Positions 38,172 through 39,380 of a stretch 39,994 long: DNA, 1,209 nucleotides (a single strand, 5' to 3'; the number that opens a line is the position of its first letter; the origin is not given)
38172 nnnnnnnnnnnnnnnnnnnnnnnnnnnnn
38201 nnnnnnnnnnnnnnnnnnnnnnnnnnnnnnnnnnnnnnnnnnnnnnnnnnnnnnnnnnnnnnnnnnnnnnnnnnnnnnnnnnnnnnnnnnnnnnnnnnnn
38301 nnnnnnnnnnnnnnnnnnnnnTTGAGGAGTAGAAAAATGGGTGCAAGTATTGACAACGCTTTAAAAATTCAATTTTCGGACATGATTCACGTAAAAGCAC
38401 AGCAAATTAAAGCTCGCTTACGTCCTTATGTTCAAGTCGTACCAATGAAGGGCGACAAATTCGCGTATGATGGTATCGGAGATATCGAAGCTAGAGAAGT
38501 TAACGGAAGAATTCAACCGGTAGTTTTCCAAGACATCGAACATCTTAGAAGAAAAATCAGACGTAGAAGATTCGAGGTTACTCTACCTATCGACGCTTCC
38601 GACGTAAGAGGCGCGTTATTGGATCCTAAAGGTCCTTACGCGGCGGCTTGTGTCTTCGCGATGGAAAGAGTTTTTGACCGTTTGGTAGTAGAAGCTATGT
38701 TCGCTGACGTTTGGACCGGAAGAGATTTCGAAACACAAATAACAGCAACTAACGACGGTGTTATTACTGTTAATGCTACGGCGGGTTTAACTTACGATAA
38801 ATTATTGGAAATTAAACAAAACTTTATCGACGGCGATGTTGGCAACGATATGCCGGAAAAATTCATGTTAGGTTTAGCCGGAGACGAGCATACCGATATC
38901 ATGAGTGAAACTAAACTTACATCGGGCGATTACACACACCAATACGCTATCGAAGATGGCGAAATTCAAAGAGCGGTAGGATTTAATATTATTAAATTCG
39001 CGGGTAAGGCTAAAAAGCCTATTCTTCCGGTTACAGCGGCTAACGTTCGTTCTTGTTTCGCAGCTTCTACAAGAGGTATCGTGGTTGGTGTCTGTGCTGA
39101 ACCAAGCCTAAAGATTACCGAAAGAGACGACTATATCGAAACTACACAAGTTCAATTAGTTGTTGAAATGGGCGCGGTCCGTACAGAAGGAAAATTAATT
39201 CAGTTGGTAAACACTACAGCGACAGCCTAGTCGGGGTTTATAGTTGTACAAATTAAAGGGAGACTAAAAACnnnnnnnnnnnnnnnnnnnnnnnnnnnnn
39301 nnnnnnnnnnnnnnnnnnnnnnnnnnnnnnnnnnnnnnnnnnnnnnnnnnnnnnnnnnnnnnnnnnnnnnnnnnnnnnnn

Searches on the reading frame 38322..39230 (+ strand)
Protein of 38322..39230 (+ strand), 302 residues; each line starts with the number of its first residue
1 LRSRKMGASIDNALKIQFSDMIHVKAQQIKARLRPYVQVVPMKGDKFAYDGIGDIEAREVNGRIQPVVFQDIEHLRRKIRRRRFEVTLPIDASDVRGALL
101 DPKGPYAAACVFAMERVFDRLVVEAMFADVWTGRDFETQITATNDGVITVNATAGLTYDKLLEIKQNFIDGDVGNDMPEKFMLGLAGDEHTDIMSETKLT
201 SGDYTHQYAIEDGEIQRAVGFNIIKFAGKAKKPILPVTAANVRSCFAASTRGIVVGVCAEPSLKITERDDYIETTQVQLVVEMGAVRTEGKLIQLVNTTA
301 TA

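Call 10: search_protein_families(library=phrogs, proteins=[window:38322-39230:+], max_evalue=0.001)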
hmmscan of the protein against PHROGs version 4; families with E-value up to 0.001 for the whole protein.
window:38322-39230:+ (302 aa): 1 family
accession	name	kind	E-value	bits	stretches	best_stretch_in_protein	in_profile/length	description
phrog_3437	-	head and packaging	3.6e-39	135.8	1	6-293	3-286/294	major head protein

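Call 14: search_dna_similar(query=window:38322-39230:+, collection=phages, mode=protein, max_rows=25)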
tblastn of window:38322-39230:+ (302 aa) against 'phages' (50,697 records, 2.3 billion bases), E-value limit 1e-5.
Records with a match: 35; places in all: 35; records where one place covers at least 80% of the query: 32.
Best place of each record, by identity: <60% 35.
By first word of the organism name: Pelagibacter 22; Caudoviricetes 3; Yersinia 3; Ralstonia 3; Alteromonas 2; Acinetobacter 1; Liberibacter 1.
By host as written in the record: Candidatus Pelagibacter ubique HTCC1062 14; - 4; Candidatus Pelagibacter sp. HTCC1062 4; Candidatus Pelagibacter sp. FZCC0015 2; Alteromonas macleodii 2; Candidatus Pelagibacter sp. HTCC7211 1; Candidadtus Pelagibacter sp. HTCC1062 1; Yersinia enterocolitica JL2002-6 1; and 6 more.
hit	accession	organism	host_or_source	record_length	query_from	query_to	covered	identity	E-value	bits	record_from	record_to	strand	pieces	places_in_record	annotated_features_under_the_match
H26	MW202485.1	Caudoviricetes sp.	Manatee Spring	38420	5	300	98%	55.2%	2e-93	308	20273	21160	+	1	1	putative major capsid protein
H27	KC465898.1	Pelagibacter phage HTVC010P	Candidatus Pelagibacter ubique HTCC1062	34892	6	289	94%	30.6%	7e-22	101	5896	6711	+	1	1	putative major capsid protein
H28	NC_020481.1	Pelagibacter phage HTVC010P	Candidatus Pelagibacter ubique HTCC1062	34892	6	289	94%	30.6%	7e-22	101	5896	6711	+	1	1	major head protein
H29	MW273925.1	Pelagibacter phage HTVC203P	Candidatus Pelagibacter sp. FZCC0015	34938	5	289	94%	30.3%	9e-19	92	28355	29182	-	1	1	putative major capsid protein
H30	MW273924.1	Pelagibacter phage HTVC100P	Candidatus Pelagibacter sp. HTCC7211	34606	2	289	95%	29.9%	2e-14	80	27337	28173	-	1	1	putative major capsid protein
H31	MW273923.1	Pelagibacter phage HTVC035P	Candidatus Pelagibacter sp. HTCC1062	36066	5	289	94%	30.2%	7e-20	96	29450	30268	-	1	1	putative major capsid protein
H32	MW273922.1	Pelagibacter phage HTVC034P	Candidatus Pelagibacter sp. HTCC1062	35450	6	289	94%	29.6%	7e-21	99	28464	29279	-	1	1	putative major capsid protein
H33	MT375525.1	Pelagibacter phage Greip EXVC021P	Candidatus Pelagibacter ubique HTCC1062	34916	2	289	95%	28.8%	5e-12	72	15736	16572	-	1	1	major capsid protein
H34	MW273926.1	Pelagibacter phage HTVC204P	Candidatus Pelagibacter sp. FZCC0015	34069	2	289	95%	28.8%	8e-11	69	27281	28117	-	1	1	putative major capsid protein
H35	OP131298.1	Pelagibacter phage Skadi-11 EXVC111P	Candidatus Pelagibacter ubique HTCC1062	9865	5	289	94%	28.6%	4e-13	76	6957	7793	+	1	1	major capsid protein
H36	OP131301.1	Pelagibacter phage Skadi-4 EXVC104P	Candidatus Pelagibacter ubique HTCC1062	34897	5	289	94%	28.6%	4e-13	76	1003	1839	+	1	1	major capsid protein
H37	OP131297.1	Pelagibacter phage Skadi-3 EXVC103P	Candidatus Pelagibacter ubique HTCC1062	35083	5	289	94%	28.6%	4e-13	76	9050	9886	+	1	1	major capsid protein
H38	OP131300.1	Pelagibacter phage Skadi-7 EXVC107P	Candidatus Pelagibacter ubique HTCC1062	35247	5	289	94%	28.6%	4e-13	76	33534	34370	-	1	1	major capsid protein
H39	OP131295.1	Pelagibacter phage Skadi-10 EXVC110P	Candidatus Pelagibacter ubique HTCC1062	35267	5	289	94%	28.6%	4e-13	76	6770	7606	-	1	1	major capsid protein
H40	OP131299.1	Pelagibacter phage Skadi-2 EXVC102P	Candidatus Pelagibacter ubique HTCC1062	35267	5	289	94%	28.6%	4e-13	76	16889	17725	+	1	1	major capsid protein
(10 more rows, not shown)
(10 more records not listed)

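Call 37: find_related_loci(query=window:38337-39230:+, collection=genome_contigs, flank=10000)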
Query window:38337-39230:+ (297 aa) in genome_contigs; peptide patterns used: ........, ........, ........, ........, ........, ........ (x = any residue, [..] = any of these).
30 stretches matched a pattern; 2 encode a relative of the query (tblastn E <= 1e-3); 2 distinct loci.
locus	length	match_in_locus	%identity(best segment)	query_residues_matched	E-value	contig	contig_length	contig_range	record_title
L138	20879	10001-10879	70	2-296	7e-142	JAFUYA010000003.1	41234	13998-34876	MAG: Bacteroidales bacterium isolate RGIG4929 Roe_deer_Rumen-3__c3384, whole genome shotgun sequence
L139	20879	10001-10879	69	2-296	3e-141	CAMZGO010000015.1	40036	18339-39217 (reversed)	MAG TPA_asm: uncultured Elusimicrobia bacterium isolate SRR10912534_bin.120_metaWRAP_v1.3_MAG genome assembly, contig: E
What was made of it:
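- Tried and rejected: Two matches in metagenome-assembled genomes labelled Bacteroidales and Elusimicrobia are phage-sized contigs, so the host is not identified (call 37).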

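Call 75: find_homologous_proteins(query=window:38337-39230:+, max_evalue=1e-30)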
Query window:38337-39230:+ (297 aa): 965 proteins with E <= 1e-30 among 2193 candidates; the best 120 are listed.
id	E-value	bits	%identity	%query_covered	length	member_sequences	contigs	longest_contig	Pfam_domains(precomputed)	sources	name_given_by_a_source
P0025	3.0e-192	655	100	100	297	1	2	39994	PF19821.6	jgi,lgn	-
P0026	5.5e-179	611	92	100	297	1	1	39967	PF19821.6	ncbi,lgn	-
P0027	6.3e-161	552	81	100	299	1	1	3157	PF19821.6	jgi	jgi:hypothetical protein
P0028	7.8e-148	509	74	100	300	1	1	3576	PF19821.6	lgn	-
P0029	2.5e-147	507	75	100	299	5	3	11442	PF19821.6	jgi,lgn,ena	-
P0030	3.1e-143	494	76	100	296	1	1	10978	PF19821.6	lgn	-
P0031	2.8e-138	478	73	100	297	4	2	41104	PF19821.6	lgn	-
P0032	4.3e-138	477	73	100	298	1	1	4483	PF19821.6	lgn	-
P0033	6.8e-138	476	72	100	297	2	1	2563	PF19821.6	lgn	-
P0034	5.5e-135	467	72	99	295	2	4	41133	PF19821.6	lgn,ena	-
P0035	7.2e-135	467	73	99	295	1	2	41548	PF19821.6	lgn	-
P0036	7.3e-135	467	70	100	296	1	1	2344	PF19821.6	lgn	-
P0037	7.6e-135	466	71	100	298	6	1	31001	PF19821.6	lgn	-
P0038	1.9e-134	465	71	100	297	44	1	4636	PF19821.6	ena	-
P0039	2.7e-134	465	70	100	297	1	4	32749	PF19821.6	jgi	-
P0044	2.1e-130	452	67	100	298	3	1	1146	PF19821.6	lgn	-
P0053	8.2e-120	417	66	98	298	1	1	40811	PF19821.6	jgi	jgi:hypothetical protein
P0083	5.7e-111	388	61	99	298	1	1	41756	PF19821.6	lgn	-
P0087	8.8e-111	388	59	99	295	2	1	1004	PF19821.6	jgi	-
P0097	1.7e-109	383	59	99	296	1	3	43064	PF19821.6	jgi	-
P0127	5.7e-108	378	59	98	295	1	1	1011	PF19821.6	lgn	-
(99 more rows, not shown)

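Call 76: find_encoding_contigs(protein=P0044, flank=3000, max_places=10)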
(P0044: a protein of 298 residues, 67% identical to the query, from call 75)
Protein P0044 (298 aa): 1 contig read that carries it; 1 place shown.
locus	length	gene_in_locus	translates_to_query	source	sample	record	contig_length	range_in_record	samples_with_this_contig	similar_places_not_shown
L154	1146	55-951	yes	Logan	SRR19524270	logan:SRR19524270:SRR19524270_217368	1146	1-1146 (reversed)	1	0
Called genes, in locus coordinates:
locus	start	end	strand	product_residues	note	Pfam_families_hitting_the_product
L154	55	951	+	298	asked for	PF19821:Phage_capsid_2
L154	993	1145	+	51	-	?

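Call 77: find_encoding_contigs(protein=P0087, flank=3000, max_places=10)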
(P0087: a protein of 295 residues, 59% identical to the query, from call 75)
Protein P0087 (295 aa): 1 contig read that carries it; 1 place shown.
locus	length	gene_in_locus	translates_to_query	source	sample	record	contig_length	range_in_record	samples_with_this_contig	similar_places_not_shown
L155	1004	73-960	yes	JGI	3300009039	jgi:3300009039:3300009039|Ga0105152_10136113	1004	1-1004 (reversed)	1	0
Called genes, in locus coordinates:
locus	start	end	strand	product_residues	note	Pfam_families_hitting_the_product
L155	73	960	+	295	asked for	PF19821:Phage_capsid_2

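Call 78: find_encoding_contigs(protein=P0127, flank=3000, max_places=10)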
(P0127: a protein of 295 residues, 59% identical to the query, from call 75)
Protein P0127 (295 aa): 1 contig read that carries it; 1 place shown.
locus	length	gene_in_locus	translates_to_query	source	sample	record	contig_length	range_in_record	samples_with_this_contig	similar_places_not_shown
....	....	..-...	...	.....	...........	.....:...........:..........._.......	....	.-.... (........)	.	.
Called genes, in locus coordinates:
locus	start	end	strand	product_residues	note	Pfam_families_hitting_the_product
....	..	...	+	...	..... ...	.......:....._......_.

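Call 80: find_encoding_contigs(protein=P0053, flank=10000, max_places=1)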
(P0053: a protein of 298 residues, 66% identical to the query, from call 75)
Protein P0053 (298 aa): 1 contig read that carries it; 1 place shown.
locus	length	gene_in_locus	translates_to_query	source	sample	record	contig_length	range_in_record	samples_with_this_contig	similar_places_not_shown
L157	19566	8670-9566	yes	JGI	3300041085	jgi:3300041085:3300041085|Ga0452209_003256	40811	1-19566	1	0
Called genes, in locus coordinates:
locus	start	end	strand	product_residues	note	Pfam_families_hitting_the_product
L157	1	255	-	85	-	?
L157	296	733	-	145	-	-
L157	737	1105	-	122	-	-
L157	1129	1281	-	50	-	-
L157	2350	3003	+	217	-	-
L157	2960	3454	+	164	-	-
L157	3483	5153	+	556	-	-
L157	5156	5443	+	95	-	-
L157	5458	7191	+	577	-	PF12236:Head-tail_con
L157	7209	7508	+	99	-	-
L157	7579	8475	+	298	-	-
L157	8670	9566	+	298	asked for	PF19821:Phage_capsid_2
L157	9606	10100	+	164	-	-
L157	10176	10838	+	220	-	-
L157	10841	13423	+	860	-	PF16190:E1_FCCH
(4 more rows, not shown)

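Call 81: find_encoding_contigs(protein=P0083, flank=10000, max_places=1)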
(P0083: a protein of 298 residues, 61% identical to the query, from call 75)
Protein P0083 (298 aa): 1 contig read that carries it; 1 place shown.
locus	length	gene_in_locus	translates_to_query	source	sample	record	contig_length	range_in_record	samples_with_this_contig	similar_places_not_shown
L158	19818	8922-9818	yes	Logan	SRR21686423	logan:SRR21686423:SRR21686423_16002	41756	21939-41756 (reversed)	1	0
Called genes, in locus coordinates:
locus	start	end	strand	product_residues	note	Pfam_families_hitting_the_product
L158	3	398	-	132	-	?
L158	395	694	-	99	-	-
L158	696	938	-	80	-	-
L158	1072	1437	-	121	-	-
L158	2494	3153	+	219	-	-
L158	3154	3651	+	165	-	-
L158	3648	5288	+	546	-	-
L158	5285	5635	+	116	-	-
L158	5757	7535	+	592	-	PF12236:Head-tail_con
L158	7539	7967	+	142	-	-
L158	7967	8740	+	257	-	-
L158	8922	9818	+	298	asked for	PF19821:Phage_capsid_2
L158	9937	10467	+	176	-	-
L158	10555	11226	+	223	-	-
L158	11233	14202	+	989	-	PF16190:E1_FCCH (faint)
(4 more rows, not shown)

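Call 82: find_encoding_contigs(protein=P0097, flank=10000, max_places=1)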
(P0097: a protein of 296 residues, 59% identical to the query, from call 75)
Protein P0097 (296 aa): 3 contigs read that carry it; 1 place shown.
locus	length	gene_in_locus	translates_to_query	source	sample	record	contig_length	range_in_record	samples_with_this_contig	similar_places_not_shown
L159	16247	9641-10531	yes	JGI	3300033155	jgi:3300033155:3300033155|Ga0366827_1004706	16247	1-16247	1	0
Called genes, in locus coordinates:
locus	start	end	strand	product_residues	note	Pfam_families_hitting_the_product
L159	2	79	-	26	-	?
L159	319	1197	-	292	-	PF23822:DUF7192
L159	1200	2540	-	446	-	PF00004:AAA, PF07726:AAA_3 (weak), PF07728:AAA_5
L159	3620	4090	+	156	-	-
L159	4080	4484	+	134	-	-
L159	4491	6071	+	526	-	-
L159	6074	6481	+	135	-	-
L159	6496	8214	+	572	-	PF12236:Head-tail_con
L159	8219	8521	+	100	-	-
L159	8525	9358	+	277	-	-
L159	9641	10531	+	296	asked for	PF19821:Phage_capsid_2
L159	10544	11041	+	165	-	-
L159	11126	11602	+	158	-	-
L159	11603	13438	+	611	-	-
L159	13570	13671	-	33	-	-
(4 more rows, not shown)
